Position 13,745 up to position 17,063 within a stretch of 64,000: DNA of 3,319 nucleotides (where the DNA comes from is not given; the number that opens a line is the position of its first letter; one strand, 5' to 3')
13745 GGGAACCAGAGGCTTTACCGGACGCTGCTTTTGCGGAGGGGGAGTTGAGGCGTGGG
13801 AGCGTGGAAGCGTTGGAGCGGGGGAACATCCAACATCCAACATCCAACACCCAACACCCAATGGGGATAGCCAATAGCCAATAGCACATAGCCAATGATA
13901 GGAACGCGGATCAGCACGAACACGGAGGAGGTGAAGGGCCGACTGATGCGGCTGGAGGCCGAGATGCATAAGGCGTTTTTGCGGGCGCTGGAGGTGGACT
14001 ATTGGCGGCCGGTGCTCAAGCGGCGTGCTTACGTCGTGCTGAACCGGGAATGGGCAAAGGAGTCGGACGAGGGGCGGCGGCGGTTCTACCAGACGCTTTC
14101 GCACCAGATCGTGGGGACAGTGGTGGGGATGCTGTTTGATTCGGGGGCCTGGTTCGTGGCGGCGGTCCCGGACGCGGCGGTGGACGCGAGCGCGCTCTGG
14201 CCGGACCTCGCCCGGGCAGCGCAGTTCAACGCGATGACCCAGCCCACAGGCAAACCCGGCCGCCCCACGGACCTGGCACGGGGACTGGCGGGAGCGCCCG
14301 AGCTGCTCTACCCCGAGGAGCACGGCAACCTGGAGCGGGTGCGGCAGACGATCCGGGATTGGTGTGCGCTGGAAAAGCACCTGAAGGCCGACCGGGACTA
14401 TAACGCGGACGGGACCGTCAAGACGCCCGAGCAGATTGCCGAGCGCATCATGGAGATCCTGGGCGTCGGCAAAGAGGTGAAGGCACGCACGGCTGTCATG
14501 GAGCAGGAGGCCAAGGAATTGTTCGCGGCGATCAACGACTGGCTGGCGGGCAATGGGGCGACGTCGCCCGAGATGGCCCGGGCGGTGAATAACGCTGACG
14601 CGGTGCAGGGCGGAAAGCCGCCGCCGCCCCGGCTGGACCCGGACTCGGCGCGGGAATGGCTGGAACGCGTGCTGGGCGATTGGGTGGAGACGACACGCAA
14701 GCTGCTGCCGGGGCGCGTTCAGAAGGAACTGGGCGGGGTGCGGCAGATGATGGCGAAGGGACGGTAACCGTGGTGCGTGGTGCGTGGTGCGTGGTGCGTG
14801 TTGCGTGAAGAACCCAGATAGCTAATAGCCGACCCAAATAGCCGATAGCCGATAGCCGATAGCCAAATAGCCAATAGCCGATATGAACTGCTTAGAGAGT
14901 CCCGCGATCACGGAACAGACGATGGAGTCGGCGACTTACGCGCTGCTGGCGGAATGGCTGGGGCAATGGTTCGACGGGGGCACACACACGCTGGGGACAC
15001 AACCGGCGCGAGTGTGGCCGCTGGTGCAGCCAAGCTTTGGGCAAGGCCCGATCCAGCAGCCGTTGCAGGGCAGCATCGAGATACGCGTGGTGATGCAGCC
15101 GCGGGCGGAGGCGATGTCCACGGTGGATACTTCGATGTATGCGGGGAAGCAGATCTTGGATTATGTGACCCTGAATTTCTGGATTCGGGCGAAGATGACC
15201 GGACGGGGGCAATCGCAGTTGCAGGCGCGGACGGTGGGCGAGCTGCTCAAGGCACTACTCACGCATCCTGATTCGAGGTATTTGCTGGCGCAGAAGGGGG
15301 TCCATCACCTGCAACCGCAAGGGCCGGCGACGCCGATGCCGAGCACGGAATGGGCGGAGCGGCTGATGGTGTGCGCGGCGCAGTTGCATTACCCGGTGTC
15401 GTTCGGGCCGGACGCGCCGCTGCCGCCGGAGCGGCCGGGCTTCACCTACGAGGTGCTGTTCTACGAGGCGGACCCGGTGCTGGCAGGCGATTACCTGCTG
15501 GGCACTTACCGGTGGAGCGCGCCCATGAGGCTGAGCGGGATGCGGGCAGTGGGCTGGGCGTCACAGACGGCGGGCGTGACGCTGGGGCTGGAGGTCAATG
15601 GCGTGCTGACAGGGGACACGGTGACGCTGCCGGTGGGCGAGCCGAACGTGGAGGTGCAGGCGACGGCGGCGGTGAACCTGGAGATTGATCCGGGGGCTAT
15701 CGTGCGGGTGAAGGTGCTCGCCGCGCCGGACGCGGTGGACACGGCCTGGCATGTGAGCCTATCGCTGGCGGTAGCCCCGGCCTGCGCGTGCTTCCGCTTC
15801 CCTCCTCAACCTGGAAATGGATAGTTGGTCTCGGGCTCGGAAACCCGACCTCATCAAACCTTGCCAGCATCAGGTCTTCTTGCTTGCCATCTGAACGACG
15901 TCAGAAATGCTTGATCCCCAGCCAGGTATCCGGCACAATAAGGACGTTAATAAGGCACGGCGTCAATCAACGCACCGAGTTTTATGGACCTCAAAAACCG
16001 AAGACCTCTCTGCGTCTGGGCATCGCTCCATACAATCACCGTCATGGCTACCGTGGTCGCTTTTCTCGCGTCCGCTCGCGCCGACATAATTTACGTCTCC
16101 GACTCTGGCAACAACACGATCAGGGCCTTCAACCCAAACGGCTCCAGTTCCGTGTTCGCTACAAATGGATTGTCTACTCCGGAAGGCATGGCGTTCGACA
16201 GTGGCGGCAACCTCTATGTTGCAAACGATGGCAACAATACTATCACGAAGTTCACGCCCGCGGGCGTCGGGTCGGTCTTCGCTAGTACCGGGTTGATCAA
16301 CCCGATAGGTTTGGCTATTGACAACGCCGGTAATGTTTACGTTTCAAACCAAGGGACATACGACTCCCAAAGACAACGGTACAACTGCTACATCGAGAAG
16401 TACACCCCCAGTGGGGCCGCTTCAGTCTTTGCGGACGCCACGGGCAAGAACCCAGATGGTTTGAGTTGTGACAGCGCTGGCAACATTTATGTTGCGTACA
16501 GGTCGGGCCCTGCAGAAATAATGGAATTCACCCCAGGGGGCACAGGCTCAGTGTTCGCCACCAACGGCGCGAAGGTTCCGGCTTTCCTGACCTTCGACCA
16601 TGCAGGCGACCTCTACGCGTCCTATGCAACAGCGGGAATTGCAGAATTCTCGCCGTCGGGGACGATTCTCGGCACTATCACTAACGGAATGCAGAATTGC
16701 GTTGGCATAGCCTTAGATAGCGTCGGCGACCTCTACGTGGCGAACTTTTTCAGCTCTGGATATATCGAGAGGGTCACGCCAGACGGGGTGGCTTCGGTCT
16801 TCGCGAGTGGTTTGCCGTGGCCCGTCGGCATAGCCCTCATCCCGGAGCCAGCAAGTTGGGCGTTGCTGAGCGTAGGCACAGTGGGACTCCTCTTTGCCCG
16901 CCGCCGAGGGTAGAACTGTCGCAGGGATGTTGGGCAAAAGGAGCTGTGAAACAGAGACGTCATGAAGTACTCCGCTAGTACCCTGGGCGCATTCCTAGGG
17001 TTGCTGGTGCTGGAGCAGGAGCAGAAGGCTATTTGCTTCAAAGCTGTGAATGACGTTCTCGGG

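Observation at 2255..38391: A 16-bp palindrome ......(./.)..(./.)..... recurs at least 13 times, only in the prophage, in both intergenic and coding DNA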

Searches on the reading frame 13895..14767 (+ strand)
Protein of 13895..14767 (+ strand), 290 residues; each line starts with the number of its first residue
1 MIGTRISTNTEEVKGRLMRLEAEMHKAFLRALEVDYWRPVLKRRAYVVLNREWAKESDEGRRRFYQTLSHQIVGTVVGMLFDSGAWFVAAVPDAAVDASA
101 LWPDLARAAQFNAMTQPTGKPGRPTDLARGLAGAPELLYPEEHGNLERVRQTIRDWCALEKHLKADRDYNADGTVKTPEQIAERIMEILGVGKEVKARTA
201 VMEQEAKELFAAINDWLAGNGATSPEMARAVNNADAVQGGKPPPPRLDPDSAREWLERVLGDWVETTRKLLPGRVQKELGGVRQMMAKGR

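Call 15: search_protein_families(library=phrogs, proteins=[window:13895-14767:+], max_evalue=0.01)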
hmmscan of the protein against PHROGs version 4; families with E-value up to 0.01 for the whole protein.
window:13895-14767:+ (290 aa): 0 families

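Call 16: search_protein_families(library=pfam, proteins=[window:13895-14767:+], max_evalue=0.01)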
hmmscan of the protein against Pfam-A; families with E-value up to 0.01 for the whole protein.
window:13895-14767:+ (290 aa): 0 families

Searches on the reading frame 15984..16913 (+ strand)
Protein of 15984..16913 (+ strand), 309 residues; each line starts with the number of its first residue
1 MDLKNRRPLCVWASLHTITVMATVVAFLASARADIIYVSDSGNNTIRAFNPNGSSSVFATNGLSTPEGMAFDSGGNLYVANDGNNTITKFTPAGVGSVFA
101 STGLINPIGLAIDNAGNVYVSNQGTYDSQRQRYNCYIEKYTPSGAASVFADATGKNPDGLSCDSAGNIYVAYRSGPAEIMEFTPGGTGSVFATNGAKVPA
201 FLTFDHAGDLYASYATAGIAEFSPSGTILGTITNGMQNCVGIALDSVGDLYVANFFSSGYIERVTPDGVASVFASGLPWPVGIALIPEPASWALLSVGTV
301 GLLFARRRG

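Call 15: search_protein_families(library=phrogs, proteins=[window:15984-16913:+], max_evalue=0.01)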
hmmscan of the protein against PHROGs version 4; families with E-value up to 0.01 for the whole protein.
window:15984-16913:+ (309 aa): 1 family
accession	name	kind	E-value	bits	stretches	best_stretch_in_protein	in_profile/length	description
phrog_8401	-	other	2.5e-09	35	1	36-253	3868-4073/4158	beta-propeller repeat protein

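Call 16: search_protein_families(library=pfam, proteins=[window:15984-16913:+], max_evalue=0.01)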
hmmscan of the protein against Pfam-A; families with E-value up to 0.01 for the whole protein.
window:15984-16913:+ (309 aa): 11 families
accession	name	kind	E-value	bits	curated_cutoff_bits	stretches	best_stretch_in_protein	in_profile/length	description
PF01436.27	NHL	-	1.1e-16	60.3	20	1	63-90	1-28/28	NHL repeat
PF08450.18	SGL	-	1.6e-15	57.8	26.3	2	129-211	157-241/246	SMP-30/Gluconolactonase/LRE-like region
PF06739.17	SBBP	-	2.1e-09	37.6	20.5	0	101-120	9-28/38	Beta-propeller repeat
PF20067.5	SSL_N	-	2.8e-08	33.9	18.9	0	59-80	16-37/46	Strictosidine synthase-like, N-terminal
PF24684.1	Vgb_lyase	-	6.2e-06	25.7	50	0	137-273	78-216/290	Virginiamycin B lyase family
PF22701.2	Mala_s_1-like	-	1e-05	25.8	27.5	0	111-289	5-141/195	Mal s 1 allergenic protein-like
PF05787.19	PhoX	-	1.7e-05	24.6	24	0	53-101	418-469/515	Alkaline phosphatase PhoX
PF06977.17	SdiA-regulated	-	2.8e-05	23.9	21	0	62-82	221-241/249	SdiA-regulated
PF07589.16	PEP-CTERM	-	0.00049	20.5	20.7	1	286-308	2-24/24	PEP-CTERM motif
PF25021.1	TEN_NHL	-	0.00093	18.7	27.1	0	100-122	137-159/357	Teneurin NHL domain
PF07494.17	Reg_prop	-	0.0044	17.5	20.4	0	109-122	9-22/24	Two component regulator propeller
